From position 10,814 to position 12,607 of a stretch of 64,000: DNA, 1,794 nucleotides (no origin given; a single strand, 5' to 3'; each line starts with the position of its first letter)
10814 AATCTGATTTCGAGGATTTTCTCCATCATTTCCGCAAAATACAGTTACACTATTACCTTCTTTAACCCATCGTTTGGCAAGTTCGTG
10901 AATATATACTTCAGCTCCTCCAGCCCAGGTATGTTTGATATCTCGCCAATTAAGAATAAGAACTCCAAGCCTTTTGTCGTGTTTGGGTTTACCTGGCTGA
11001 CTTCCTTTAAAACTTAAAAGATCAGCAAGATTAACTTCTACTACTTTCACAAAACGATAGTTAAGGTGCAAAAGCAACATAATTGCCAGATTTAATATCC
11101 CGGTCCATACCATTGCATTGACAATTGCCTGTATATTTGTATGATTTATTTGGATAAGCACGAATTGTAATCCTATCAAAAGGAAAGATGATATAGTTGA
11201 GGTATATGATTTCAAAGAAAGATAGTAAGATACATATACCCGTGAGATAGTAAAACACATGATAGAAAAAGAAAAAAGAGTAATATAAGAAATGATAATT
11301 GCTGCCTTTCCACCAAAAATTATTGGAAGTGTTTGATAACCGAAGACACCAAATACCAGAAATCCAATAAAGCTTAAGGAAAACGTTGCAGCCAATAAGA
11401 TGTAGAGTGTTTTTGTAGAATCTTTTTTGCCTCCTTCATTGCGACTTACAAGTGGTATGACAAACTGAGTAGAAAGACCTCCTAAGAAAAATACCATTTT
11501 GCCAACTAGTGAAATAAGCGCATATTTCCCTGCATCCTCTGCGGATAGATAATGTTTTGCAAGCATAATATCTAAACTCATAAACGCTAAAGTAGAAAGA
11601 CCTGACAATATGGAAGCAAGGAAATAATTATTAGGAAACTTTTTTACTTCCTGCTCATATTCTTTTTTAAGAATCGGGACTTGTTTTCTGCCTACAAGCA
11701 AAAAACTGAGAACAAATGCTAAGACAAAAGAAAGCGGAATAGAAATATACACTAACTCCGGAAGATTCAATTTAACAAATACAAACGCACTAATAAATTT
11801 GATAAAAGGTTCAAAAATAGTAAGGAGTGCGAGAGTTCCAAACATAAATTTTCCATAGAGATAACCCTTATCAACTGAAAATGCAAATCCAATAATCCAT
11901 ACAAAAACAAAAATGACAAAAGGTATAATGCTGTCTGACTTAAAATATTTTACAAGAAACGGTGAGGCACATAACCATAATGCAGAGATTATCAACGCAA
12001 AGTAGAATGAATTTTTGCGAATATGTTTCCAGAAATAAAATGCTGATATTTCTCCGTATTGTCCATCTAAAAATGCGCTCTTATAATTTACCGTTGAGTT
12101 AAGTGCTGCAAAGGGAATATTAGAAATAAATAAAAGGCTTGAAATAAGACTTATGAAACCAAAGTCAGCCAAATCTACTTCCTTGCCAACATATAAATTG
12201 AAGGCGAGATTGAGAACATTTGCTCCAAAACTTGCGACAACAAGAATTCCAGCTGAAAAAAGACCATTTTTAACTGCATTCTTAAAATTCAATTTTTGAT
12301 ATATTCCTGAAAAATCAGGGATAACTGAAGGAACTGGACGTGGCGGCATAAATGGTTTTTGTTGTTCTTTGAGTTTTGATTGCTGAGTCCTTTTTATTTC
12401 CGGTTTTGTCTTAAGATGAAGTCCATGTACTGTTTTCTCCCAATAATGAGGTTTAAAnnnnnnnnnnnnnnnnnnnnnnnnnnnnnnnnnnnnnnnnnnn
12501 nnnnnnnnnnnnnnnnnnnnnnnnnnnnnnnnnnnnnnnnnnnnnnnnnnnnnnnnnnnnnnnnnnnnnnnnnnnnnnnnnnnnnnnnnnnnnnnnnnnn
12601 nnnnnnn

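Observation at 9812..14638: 1608-aa single-ORF fusion of GT2 + processive GT2 (QRSRW) + MOP flippase + GT4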

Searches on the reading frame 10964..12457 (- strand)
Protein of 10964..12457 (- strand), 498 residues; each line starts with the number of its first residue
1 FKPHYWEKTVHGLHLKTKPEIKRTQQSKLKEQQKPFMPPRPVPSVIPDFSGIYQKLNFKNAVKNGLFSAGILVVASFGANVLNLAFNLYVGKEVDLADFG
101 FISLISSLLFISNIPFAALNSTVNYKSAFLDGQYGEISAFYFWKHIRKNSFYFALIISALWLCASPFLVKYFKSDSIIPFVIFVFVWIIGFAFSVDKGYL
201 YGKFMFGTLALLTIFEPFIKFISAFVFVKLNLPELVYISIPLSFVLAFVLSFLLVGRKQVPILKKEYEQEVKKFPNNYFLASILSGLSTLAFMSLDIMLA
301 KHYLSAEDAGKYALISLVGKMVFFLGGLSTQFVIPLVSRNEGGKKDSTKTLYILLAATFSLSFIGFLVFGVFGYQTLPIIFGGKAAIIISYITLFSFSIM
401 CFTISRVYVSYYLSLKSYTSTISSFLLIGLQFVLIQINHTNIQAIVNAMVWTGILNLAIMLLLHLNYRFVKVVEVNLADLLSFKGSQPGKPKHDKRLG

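Call 6: search_protein_families(library=pfam, proteins=[window:10964-12457:-], max_evalue=10)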
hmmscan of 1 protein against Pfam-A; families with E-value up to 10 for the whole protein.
seq(498 aa): 0 families

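Call 13: search_solved_structures(query=A2, max_evalue=10, show_alignments=2)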
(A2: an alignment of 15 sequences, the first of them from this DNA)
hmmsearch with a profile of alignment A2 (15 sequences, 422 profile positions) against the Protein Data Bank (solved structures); distinct sequences matched with E-value up to 10: 10.
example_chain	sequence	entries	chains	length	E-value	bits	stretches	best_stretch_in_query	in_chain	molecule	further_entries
21ci_A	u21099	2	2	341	0.00063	22.4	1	251-349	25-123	Orexin receptor type 2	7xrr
7l1u_R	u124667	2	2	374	0.0036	19.9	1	251-348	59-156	Hypocretin receptor type 2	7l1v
6tpg_A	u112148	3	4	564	0.0042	19.7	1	250-353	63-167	Orexin receptor type 2,GlgA glycogen synthase,Hypocretin receptor-2 | Orexin receptor type 2,GlgA glycogen synthase,Orexin receptor type 2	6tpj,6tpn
7sr8_R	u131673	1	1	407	0.0045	19.6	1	251-348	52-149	Hypocretin receptor type 2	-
6tod_A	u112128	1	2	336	0.0049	19.5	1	250-347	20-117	Orexin receptor type 1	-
7sqo_R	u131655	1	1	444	0.0053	19.4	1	251-348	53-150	Orexin receptor type 2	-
6to7_A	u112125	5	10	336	0.0056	19.3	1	250-347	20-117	Orexin receptor type 1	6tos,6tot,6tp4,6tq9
6tp3_A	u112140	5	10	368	0.0058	19.2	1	250-347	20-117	Orexin receptor type 1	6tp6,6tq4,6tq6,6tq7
4s0v_A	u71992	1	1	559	0.017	17.7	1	251-348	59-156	Human Orexin receptor type 2 fusion protein to P. abysii Glycogen Synthase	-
5wqc_A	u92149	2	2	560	0.017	17.7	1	251-348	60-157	Orexin receptor type 2,GlgA glycogen synthase,Orexin receptor type 2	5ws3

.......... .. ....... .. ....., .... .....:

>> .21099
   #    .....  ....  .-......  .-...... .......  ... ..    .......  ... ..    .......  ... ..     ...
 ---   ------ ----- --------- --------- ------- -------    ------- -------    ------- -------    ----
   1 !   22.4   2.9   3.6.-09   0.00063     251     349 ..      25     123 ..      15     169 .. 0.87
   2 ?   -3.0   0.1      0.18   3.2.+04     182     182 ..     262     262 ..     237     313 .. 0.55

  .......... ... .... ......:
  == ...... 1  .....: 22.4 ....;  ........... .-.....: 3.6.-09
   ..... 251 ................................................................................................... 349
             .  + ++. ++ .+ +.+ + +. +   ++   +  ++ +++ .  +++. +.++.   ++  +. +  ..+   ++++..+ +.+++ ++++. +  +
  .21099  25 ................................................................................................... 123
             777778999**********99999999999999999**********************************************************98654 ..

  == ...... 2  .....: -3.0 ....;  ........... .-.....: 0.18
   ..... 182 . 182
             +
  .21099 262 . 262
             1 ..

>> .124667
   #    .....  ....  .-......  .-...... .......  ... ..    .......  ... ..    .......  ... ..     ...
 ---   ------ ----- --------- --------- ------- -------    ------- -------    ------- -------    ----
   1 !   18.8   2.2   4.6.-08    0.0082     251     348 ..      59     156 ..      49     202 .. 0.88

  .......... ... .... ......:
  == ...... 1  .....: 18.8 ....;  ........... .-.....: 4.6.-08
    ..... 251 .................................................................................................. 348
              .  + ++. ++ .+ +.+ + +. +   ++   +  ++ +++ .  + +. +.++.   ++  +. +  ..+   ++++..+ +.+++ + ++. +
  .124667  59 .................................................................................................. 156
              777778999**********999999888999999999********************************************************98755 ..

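Call 14: search_protein_families(library=pfam, alignment_id=A2, max_evalue=1)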
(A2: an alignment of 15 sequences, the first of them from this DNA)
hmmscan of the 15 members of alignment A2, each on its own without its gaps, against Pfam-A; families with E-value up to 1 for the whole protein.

A. member 1, seq(427 aa): 0 families

B. families by the number of members that match (of 15 scanned): 11 families
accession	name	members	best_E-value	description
PF01943.22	Polysacc_synt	6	8.8e-10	Polysaccharide biosynthesis protein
PF13440.11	Polysacc_synt_3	4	3.8e-15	Polysaccharide biosynthesis protein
PF06900.16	DUF1270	1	0.00097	Protein of unknown function (DUF1270)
PF20712.2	CyanoTRADDas_TM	1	0.011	Cyanobacterial TRADD-N associated 2-Transmembrane domain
PF16080.10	Phage_holin_2_3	1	0.012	Bacteriophage holin family HP1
PF15940.10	YjcB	1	0.027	Family of unknown function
PF19658.4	DUF6161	1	0.055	Family of unknown function (DUF6161)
PF19706.4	DUF6203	1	0.081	Family of unknown function (DUF6203)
PF10601.15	zf-LITAF-like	1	0.43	LITAF-like zinc ribbon domain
PF02096.25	60KD_IMP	1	0.7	60Kd inner membrane protein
PF18181.6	SLATT_1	1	1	SMODS and SLOG-associating 2TM effector domain 1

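Call 24: predict_structure(alignment_id=A2)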
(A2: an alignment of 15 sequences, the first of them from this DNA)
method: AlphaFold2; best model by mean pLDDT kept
length: 427 residues; sequences in the alignment: 15
mean_pLDDT: 87.1   pTM: 0.86
mean pLDDT of the five models: 87.1, 87.0, 86.4, 85.8, 84.9
residues with pLDDT >= 90: 197; 70-90: 206; 50-70: 20; < 50: 4
segments of 3 or more residues with pLDDT < 50: 1-4
pLDDT, mean of each block of 10 residues (from residue 1): 53 86 86 77 73 83 95 91 91 92 92 83 85 91 90 90 92 86 86 86 64 86 94 79 76 84 89 92 93 95 95 93 83 92 95 95 94 89 87 93 96 90 83
secondary structure, 60 per line:
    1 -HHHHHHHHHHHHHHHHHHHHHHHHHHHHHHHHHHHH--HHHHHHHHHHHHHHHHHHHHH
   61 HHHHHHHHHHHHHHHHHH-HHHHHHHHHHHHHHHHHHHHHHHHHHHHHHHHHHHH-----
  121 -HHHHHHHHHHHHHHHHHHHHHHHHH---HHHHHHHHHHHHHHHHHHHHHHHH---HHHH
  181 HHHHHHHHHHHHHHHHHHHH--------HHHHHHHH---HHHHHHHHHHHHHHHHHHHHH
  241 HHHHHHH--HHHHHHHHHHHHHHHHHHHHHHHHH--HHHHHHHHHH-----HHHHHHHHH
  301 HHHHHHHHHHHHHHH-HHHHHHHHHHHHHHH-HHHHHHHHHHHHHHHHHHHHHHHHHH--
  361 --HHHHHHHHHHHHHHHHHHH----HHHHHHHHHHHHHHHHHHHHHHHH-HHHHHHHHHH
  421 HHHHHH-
elements in order: H2-37 H40-78 H80-115 H122-146 H150-173 H177-200 H209-216 H220-247 H250-274 H277-286 H292-315 H317-331 H333-358 H363-381 H386-409 H411-426

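Call 25: search_protein_representatives(protein=window:10994-12292:-)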
Query: 433 residues. Proteins with E-value up to 0.001 (for the whole library): 2279; up to 1e-10: 683; up to 1e-30: 135. The best 150 are listed.
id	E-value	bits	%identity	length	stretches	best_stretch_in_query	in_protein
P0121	3.0e-116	405.6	49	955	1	8-428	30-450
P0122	9.1e-101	354.7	43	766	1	16-426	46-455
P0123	1.0e-99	351.2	45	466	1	8-421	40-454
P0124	4.7e-98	345.7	43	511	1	12-419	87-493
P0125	2.1e-96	340.3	44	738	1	8-413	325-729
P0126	2.8e-92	326.7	43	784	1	12-419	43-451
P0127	8.4e-92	325.1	44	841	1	13-426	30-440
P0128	1.4e-90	321.1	40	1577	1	9-422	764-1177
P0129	1.8e-89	317.4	40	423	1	6-410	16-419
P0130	9.9e-89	315.0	42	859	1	12-427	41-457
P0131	5.5e-86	306.0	39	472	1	10-423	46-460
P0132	5.8e-86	305.9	40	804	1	8-423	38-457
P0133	5.4e-84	299.4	40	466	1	13-420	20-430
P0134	4.9e-82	293.0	38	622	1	13-426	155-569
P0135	7.0e-80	285.9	37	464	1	10-421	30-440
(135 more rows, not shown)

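Call 28: fold_search(model_id=the predicted structure, library=pdb)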
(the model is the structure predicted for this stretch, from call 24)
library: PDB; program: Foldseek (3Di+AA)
matches with E <= 10: 269; with E <= 0.001: 55
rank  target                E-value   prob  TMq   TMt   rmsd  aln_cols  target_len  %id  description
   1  6hfb_D                8.4e-07  1.00  0.67  0.64   5.6       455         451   14  Outward-facing conformation of a multidrug resistance MATE family transporter of the MOP superfamily. (released 2019-06-12)
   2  3wbn_A                1.2e-06  1.00  0.68  0.65   5.5       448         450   15  Crystal structure of MATE in complex with MaL6 (released 2013-06-12)
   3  4z3n                  1.3e-06  1.00  0.66  0.65   5.9       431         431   12  Crystal structure of the MATE transporter ClbM (released 2016-01-13)
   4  9nu8_A                1.4e-06  1.00  0.70  0.60   5.9       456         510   14  Structure of MurJ in complex with single gene lysis protein from phage Changjiang3 (released 2026-02-11)
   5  6ids                  1.6e-06  1.00  0.72  0.70   5.2       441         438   12  Crystal structure of Vibrio cholerae MATE transporter VcmN D35N mutant (released 2019-01-16)
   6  4mlb_A                1.9e-06  1.00  0.67  0.64   5.8       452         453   12  Reverse polarity of binding pocket suggests different function of a MOP superfamily transporter from Pyrococcus furios (released 2013-09-25)
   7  9l7l                  2.2e-06  1.00  0.68  0.65   5.0       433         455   13  Structure of the MATE family multidrug resistance transporter HvAACT1 from Hordeum vulgare in the outward-facing state (released 2025-08-06)
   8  7php_A                2.6e-06  1.00  0.69  0.65   5.8       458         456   12  Structure of Multidrug and Toxin Compound Extrusion (MATE) transporter NorM by NabFab-fiducial assisted cryo-EM (released 2021-09-01)
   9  6gwh                  3.0e-06  1.00  0.68  0.66   5.4       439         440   14  Outward-facing conformation of a multidrug resistance MATE family transporter of the MOP superfamily. (released 2019-06-05)
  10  3vvr_A                3.4e-06  1.00  0.69  0.68   5.2       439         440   13  Crystal structure of MATE in complex with MaD5 (released 2013-04-03)
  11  9ukv_A                4.1e-06  1.00  0.70  0.60   5.5       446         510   13  JM Complex - E. coli MurJ, Levivirus M lysis protein LysM (SglM) (released 2025-09-10)
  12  3w4t                  5.5e-06  1.00  0.62  0.60   6.4       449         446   15  Crystal structure of MATE P26A mutant (released 2013-04-03)
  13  6fv8_A                5.8e-06  1.00  0.66  0.65   5.7       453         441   15  Dimer structure of the MATE family multidrug resistance transporter Aq_128 from Aquifex aeolicus in the outward-facing (released 2019-03-20)
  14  5y50                  6.0e-06  1.00  0.69  0.66   5.5       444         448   11  Crystal structure of eukaryotic MATE transporter AtDTX14 (released 2017-12-06)
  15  6z70_A                6.0e-06  1.00  0.65  0.63   5.8       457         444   15  Structure of the MATE family multidrug resistance transporter Aq_128 from Aquifex aeolicus in the outward-facing state (released 2021-12-01)
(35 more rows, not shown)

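Call 46: search_protein_families(library=ncbifam, proteins=[window:10994-12292:-], max_evalue=0.01)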
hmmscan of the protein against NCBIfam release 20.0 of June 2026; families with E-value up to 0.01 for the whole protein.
window:10994-12292:- (433 aa): 0 families
